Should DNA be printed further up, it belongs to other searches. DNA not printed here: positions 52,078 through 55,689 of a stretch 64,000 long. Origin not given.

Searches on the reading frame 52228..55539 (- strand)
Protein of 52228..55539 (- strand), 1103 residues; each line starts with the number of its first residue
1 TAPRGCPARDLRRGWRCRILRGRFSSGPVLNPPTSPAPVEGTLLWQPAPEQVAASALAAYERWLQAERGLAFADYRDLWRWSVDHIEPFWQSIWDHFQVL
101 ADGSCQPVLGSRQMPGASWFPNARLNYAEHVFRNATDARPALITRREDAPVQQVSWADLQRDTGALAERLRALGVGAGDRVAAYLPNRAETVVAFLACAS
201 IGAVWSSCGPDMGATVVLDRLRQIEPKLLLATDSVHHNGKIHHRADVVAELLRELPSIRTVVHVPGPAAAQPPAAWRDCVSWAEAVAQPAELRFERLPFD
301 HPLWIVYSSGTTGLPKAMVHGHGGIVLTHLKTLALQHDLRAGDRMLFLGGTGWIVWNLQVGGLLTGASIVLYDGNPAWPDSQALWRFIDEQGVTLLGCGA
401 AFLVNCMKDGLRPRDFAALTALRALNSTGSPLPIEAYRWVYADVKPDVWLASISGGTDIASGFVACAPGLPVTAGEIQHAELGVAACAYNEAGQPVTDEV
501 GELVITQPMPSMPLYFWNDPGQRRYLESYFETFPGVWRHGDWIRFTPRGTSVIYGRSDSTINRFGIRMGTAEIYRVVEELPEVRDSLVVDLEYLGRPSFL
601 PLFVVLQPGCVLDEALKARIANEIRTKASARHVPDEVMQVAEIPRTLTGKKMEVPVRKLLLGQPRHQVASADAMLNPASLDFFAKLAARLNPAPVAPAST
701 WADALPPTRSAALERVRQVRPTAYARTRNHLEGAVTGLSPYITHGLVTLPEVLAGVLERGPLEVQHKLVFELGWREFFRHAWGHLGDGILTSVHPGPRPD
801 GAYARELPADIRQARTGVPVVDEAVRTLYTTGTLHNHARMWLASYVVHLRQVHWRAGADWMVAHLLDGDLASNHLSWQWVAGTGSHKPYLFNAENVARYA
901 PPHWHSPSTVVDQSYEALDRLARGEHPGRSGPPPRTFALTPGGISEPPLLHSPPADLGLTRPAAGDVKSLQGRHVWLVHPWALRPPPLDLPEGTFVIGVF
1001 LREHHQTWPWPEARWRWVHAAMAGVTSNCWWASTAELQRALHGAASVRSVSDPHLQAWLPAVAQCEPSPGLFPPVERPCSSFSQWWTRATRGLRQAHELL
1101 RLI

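Call 66: search_protein_families(library=pfam, proteins=[window:52228-55539:-], max_evalue=0.001)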
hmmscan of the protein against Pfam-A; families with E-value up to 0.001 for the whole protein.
window:52228-55539:- (1103 aa): 4 families
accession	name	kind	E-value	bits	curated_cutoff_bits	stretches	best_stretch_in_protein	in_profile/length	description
PF00501.34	AMP-binding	-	9.3e-46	156.8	29.9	1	138-509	10-378/384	AMP-binding enzyme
PF03441.19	FAD_binding_7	-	1e-25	90.8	27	1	770-895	3-131/203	FAD binding domain of DNA photolyase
PF16177.11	ACAS_N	-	1.1e-09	38.4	27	1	75-130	1-54/55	Acetyl-coenzyme A synthetase N-terminus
PF13193.12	AMP-binding_C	-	0.00029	22.1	24.5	1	576-650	5-76/76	AMP-binding enzyme C-terminal domain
